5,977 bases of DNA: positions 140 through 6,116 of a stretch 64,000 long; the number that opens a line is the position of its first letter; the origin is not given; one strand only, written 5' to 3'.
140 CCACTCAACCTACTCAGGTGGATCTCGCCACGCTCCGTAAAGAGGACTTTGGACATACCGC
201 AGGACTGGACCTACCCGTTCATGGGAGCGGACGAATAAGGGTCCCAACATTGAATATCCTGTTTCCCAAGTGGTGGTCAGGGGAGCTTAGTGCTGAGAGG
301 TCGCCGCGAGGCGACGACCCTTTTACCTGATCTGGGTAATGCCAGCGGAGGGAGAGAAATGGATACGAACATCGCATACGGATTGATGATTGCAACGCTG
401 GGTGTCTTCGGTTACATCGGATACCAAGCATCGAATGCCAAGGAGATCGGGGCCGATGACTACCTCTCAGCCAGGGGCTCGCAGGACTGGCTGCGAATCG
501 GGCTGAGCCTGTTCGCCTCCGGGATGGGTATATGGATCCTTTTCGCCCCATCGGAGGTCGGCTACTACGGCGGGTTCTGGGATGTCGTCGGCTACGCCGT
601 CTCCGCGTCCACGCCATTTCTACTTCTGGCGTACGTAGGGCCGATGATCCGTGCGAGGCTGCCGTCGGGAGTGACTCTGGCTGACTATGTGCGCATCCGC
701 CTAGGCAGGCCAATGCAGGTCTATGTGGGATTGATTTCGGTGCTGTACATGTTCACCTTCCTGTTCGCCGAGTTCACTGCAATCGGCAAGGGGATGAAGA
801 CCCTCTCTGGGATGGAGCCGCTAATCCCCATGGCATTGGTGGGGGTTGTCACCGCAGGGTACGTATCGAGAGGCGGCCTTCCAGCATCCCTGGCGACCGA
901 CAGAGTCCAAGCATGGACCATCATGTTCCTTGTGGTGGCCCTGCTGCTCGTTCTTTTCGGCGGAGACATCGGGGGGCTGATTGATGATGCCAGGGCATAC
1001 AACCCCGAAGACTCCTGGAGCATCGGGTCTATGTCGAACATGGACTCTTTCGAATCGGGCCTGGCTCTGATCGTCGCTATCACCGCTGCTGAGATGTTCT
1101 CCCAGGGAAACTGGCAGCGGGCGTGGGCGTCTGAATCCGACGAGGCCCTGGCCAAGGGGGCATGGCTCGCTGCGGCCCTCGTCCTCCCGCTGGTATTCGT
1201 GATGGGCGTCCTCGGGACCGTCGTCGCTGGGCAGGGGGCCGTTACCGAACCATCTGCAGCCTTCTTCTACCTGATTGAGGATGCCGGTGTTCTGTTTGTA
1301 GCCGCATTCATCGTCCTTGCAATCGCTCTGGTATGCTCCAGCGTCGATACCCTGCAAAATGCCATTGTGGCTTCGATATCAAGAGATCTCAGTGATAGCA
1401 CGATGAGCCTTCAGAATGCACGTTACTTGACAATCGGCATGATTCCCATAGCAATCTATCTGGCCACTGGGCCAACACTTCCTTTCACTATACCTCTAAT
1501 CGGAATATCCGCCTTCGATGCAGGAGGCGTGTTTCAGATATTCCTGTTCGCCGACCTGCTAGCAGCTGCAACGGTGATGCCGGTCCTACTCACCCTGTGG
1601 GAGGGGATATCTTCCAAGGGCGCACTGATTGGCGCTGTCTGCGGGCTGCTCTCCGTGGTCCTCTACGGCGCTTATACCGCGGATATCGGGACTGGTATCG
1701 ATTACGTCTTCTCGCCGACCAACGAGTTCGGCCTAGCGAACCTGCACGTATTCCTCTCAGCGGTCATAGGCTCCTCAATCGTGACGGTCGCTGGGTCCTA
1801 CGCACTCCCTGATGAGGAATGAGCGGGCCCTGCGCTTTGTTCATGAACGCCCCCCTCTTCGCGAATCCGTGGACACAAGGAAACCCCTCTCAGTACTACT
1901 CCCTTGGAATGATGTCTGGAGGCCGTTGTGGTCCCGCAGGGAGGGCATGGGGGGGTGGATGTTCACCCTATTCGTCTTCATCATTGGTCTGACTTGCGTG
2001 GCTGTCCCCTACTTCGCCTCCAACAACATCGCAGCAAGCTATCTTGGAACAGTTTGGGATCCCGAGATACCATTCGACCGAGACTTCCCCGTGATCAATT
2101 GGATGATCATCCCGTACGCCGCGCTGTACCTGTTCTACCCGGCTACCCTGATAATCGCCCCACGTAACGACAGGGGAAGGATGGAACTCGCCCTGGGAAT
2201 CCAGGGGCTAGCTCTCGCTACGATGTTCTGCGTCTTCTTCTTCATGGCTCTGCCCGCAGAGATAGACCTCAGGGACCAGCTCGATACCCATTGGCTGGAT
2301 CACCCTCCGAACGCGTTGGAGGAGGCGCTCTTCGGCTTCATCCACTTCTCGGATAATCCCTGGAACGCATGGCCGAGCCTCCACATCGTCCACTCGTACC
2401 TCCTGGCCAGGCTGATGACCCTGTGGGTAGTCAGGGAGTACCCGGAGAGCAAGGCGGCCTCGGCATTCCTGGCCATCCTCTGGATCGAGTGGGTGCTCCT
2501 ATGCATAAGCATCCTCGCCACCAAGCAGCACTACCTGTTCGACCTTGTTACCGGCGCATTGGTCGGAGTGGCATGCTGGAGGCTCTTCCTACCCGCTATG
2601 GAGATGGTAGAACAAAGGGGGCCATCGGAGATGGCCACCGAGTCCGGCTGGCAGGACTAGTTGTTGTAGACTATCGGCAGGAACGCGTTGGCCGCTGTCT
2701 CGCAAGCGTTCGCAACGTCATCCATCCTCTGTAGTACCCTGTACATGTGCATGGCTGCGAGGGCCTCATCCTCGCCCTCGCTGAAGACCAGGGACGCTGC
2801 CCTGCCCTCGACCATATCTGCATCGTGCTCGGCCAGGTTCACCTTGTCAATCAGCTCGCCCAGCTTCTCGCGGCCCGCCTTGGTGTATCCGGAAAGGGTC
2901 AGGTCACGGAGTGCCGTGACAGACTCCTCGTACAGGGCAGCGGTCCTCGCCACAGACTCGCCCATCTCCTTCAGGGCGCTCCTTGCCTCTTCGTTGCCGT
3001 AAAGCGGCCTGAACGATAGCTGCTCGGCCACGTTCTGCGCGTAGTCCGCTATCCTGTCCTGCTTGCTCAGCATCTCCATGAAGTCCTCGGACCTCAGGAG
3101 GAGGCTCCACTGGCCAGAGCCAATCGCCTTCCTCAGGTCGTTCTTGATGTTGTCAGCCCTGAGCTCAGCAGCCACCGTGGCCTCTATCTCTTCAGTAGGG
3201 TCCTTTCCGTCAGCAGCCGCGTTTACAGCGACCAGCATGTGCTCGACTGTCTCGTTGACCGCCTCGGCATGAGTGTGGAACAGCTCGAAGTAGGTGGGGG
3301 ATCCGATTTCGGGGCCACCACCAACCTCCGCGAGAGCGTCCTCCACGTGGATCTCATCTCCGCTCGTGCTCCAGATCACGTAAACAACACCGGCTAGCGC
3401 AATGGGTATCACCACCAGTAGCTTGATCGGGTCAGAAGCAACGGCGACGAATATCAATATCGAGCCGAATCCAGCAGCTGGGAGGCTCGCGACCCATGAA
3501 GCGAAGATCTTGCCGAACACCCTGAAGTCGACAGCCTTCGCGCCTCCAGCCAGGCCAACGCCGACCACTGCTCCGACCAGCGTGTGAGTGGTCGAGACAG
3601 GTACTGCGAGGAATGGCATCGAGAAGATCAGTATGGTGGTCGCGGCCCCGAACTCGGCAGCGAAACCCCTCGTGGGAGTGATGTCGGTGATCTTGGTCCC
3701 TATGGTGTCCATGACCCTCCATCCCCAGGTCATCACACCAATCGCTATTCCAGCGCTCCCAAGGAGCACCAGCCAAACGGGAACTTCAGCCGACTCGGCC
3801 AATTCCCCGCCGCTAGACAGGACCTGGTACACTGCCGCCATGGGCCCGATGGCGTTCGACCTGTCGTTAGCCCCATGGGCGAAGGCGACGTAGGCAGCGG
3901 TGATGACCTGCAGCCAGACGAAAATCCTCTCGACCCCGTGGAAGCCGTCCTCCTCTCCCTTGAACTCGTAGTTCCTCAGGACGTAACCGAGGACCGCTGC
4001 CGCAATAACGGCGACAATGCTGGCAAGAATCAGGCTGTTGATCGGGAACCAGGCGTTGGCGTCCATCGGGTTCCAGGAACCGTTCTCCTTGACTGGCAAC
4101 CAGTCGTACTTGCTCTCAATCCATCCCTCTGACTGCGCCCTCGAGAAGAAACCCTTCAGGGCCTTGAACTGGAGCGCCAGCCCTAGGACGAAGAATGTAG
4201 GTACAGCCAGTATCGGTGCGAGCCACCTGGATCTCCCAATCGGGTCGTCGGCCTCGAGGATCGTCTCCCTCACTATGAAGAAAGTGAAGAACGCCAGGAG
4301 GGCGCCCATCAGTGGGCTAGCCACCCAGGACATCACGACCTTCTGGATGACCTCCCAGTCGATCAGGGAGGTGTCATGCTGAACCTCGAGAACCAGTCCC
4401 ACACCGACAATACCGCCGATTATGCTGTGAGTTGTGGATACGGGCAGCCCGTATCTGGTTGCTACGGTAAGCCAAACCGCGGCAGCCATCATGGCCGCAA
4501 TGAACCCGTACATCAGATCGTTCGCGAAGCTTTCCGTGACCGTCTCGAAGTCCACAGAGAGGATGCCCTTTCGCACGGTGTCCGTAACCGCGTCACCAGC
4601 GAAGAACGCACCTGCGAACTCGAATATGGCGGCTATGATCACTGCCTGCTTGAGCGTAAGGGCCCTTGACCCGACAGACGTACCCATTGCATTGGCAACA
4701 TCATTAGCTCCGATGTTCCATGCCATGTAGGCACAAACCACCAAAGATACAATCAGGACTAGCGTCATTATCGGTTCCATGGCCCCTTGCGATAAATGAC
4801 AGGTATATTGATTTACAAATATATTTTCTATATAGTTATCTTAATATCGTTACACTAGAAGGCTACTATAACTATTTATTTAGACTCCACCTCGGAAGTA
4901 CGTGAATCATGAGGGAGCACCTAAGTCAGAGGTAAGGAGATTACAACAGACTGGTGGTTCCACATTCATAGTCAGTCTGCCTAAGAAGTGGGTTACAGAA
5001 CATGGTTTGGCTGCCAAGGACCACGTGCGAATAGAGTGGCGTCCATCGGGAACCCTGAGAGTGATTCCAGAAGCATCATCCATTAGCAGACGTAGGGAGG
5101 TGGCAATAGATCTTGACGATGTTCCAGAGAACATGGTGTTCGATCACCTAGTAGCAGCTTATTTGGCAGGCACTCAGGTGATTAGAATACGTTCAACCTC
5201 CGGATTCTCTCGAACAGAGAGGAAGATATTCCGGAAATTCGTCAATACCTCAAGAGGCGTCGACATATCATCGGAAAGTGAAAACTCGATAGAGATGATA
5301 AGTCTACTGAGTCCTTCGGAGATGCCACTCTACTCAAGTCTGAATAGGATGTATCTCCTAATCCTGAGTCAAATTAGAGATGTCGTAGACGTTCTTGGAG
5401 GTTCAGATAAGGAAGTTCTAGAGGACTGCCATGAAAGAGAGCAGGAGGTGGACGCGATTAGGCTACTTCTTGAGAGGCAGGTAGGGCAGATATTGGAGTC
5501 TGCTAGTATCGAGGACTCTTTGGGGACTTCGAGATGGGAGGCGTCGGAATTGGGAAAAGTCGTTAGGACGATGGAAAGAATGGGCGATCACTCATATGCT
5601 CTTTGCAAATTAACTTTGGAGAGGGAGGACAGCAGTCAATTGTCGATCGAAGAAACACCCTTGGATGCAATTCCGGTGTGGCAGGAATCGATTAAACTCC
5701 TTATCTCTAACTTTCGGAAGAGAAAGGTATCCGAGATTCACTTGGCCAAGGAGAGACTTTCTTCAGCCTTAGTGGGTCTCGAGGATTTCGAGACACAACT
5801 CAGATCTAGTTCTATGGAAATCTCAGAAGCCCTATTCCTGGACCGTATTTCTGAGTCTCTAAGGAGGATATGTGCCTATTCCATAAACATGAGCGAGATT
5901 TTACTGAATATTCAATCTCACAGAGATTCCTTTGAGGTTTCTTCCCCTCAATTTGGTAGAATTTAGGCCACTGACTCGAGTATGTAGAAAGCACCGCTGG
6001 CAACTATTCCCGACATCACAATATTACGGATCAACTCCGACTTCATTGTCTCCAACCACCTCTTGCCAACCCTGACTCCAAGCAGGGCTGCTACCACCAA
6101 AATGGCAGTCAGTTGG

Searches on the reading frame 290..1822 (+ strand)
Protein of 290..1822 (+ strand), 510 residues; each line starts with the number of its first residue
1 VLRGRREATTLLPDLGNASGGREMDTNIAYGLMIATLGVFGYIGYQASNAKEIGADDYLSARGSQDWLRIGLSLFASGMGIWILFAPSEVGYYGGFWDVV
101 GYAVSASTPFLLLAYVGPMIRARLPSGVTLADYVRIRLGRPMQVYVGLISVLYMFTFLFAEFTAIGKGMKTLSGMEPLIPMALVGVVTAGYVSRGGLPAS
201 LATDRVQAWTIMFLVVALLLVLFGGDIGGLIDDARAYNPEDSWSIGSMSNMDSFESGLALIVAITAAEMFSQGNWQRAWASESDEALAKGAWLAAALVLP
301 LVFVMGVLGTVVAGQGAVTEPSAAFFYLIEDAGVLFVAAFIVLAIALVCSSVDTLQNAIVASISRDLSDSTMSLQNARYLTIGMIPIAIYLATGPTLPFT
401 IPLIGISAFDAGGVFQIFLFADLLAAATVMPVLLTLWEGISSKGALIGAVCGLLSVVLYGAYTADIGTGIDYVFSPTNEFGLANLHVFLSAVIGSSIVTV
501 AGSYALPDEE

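Call 71: search_protein_families(library=pfam, proteins=[window:290-1822:+], max_evalue=0.00001)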
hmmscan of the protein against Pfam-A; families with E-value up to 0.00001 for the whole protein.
window:290-1822:+ (510 aa): 1 family
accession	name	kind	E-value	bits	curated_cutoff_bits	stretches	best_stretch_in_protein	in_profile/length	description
PF00474.23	SSF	-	2.6e-14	53.4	22.8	1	58-452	1-406/406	Sodium:solute symporter family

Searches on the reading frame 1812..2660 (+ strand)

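Call 71: search_protein_families(library=pfam, proteins=[window:1812-2660:+], max_evalue=0.00001)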
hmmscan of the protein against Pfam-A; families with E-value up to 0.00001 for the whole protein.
window:1812-2660:+ (282 aa): 2 families
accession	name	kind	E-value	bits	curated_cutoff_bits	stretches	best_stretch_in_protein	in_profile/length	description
PF14378.12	PAP2_3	-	8.1e-09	36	27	1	98-257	35-189/190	PAP2 superfamily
PF01569.27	PAP2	-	2.6e-07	30.9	27.2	1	139-263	19-125/130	PAP2 superfamily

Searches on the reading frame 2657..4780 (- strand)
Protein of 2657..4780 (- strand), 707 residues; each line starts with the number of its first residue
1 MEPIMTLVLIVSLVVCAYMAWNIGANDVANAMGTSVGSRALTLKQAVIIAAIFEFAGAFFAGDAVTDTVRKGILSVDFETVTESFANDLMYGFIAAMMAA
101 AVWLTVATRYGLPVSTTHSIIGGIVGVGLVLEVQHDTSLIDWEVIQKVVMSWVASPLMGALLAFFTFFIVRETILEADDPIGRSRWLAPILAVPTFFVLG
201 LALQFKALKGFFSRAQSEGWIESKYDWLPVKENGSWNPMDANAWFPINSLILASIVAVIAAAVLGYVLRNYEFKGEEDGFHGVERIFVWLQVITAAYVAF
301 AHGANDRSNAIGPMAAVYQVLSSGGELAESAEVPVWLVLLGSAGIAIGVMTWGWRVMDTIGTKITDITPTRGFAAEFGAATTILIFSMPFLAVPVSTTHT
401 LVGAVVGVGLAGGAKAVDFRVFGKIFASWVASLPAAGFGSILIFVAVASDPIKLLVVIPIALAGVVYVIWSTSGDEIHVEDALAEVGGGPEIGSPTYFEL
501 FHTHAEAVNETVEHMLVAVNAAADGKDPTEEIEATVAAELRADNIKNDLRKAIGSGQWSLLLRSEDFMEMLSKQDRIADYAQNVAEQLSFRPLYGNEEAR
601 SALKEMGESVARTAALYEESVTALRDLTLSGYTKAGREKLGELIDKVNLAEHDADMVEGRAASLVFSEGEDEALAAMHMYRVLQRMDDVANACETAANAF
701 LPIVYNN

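Call 71: search_protein_families(library=pfam, proteins=[window:2657-4780:-], max_evalue=0.00001)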
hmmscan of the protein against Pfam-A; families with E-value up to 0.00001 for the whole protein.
window:2657-4780:- (707 aa): 2 families
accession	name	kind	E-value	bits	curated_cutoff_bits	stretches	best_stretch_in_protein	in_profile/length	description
PF01384.25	PHO4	-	6.1e-113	377.8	33.7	1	23-438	1-348/350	Phosphate transporter family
PF01865.21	PhoU_div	-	5e-18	65.7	24.4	1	501-703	13-211/214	Protein of unknown function DUF47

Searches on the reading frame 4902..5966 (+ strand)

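Call 71: search_protein_families(library=pfam, proteins=[window:4902-5966:+], max_evalue=0.00001)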
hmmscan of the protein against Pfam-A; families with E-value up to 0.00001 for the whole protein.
window:4902-5966:+ (354 aa): 2 families
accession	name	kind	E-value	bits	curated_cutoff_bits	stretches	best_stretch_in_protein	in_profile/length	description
PF01895.24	PhoU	-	4.9e-11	43.3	23.5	1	147-237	1-88/89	PhoU domain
PF04014.23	MazE_antitoxin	-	2.7e-08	34.1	24.7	1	15-60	1-46/48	Antidote-toxin recognition MazE, bacterial antitoxin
